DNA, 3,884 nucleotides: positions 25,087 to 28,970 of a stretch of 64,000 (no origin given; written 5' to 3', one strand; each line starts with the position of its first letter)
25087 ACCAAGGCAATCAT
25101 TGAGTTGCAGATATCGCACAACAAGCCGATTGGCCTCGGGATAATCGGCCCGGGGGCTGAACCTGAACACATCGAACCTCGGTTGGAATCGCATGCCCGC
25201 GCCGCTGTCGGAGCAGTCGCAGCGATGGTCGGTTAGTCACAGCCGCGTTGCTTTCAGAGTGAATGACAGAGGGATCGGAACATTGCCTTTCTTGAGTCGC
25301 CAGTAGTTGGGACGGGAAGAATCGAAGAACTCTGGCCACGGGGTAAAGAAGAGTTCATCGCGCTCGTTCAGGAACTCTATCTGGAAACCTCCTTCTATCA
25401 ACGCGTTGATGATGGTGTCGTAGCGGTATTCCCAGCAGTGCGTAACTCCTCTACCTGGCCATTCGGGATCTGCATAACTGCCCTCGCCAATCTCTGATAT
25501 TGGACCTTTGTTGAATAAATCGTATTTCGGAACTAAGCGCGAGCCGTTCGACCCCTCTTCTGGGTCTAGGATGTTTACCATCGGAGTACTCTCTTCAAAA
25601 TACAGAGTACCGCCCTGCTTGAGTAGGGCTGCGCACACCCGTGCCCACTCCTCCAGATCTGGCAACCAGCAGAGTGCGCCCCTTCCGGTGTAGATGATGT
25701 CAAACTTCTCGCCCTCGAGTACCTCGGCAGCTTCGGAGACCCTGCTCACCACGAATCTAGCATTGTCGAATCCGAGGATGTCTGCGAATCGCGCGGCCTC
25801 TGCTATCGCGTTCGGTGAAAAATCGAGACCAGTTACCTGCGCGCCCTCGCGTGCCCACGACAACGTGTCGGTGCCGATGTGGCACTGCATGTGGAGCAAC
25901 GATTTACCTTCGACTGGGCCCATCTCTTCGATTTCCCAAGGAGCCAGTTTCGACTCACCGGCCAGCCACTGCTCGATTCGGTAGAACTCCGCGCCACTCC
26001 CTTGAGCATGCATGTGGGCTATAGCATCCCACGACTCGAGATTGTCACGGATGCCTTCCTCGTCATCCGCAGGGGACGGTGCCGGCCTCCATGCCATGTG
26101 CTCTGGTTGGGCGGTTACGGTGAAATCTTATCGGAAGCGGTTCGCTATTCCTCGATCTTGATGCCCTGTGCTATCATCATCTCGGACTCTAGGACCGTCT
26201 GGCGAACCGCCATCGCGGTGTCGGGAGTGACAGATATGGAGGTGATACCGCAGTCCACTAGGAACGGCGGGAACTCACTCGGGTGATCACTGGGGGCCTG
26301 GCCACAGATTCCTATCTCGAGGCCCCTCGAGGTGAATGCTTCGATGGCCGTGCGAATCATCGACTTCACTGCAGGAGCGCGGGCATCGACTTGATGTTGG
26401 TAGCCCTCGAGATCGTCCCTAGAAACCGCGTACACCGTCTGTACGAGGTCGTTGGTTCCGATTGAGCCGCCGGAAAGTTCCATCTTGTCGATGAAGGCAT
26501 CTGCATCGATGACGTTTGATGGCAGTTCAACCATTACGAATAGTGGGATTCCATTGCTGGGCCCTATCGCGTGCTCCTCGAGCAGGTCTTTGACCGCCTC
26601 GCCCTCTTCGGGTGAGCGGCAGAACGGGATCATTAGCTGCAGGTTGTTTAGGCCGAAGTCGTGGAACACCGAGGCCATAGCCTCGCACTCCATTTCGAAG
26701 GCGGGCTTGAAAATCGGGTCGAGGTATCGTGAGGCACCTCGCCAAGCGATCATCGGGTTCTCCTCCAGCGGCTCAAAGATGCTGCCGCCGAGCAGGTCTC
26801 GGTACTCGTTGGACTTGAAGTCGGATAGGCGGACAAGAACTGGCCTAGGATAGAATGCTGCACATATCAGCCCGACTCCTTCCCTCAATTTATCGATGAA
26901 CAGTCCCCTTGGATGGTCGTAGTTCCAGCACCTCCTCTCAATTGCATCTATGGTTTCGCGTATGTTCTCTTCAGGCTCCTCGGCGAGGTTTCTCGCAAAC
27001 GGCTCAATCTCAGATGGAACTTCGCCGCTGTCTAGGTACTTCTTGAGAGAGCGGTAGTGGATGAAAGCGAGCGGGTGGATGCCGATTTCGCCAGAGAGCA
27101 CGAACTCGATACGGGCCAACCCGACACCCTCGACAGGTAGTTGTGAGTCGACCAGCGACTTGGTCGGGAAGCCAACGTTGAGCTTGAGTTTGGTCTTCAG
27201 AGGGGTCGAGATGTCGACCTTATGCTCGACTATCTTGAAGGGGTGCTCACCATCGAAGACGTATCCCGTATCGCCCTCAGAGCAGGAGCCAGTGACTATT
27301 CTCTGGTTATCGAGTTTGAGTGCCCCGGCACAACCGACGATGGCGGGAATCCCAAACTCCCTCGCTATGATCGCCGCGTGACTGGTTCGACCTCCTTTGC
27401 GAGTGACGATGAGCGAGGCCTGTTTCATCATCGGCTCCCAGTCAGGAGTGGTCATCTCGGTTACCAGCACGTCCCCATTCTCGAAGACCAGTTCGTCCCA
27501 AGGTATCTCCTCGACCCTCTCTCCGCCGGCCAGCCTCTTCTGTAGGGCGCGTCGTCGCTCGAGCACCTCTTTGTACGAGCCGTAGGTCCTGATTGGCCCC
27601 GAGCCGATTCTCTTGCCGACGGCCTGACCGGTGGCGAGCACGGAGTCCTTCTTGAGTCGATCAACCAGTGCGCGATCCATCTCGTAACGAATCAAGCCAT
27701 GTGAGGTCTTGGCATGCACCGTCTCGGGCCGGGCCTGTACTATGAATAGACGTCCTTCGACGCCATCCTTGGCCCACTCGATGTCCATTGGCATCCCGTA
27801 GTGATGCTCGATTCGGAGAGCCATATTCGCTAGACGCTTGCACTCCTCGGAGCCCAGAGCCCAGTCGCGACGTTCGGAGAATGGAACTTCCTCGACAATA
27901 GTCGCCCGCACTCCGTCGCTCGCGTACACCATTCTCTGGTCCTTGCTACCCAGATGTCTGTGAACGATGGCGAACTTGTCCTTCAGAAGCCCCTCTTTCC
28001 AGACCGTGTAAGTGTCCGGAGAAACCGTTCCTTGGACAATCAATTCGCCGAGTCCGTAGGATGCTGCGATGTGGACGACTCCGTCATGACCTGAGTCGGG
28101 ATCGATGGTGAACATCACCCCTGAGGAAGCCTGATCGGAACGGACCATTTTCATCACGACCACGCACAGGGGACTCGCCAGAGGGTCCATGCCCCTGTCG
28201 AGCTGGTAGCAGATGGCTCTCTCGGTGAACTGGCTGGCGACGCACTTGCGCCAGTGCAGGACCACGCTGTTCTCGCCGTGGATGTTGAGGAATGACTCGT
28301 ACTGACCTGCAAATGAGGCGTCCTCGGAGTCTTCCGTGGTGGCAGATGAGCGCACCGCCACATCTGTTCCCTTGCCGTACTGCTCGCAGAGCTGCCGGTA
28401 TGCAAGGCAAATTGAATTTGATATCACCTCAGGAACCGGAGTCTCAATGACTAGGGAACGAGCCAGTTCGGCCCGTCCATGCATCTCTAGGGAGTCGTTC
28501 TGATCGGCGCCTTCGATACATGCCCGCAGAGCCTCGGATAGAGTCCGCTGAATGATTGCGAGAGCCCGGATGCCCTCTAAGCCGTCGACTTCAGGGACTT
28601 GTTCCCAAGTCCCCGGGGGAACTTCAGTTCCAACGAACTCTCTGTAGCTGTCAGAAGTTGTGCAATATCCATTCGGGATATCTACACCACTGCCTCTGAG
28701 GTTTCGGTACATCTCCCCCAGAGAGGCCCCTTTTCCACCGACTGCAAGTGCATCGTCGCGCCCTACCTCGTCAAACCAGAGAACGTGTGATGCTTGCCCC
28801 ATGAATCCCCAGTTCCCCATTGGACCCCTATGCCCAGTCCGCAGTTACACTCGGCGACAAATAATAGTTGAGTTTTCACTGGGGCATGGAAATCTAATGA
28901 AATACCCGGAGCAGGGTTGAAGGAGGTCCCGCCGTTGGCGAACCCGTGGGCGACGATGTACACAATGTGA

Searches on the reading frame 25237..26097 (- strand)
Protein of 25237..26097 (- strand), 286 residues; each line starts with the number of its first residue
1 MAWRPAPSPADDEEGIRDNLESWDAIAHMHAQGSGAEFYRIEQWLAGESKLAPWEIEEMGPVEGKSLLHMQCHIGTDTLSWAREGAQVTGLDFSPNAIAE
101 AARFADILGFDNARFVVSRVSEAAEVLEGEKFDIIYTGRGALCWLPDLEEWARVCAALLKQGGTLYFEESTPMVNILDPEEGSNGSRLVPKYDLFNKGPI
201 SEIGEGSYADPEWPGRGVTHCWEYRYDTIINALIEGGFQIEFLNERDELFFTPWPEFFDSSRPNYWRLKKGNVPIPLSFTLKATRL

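Call 16: search_protein_families(library=pfam, proteins=[window:25237-26097:-], max_evalue=0.01)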
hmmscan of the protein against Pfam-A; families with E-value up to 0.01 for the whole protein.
window:25237-26097:- (286 aa): 7 families
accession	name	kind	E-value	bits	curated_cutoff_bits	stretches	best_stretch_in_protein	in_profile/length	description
PF08242.18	Methyltransf_12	-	4.9e-13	50.1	30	1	68-165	1-98/98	Methyltransferase domain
PF13847.12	Methyltransf_31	-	5.2e-11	42.9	27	1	72-170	12-112/145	Methyltransferase domain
PF13649.12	Methyltransf_25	-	1.1e-10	42.5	27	1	70-163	4-97/97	Methyltransferase domain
PF08241.18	Methyltransf_11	-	3.5e-10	40.8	21.2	1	70-167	3-95/95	Methyltransferase domain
PF13489.12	Methyltransf_23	-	4.1e-09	36.8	27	1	59-240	16-161/164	Methyltransferase domain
PF05724.17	TPMT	-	0.0054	16.8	26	0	71-164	45-150/218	Thiopurine S-methyltransferase (TPMT)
PF01209.24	Ubie_methyltran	-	0.0057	16.5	20.1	1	59-177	43-162/233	ubiE/COQ5 methyltransferase family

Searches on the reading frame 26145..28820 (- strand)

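Call 16: search_protein_families(library=pfam, proteins=[window:26145-28820:-], max_evalue=0.01)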
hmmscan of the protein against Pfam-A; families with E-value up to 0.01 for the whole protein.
window:26145-28820:- (891 aa): 3 families
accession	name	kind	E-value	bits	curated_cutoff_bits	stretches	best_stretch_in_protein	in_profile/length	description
PF01326.24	PPDK_N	-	1.4e-98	330.6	27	1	26-373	3-316/328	Pyruvate phosphate dikinase, AMP/ATP-binding domain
PF02896.24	PEP-utilizers_C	-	5.4e-45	154.3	22.8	1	540-879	17-291/293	PEP-utilising enzyme, PEP-binding domain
PF00391.29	PEP-utilizers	-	7.7e-23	80.3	23.1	1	446-515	1-71/72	PEP-utilising enzyme, mobile domain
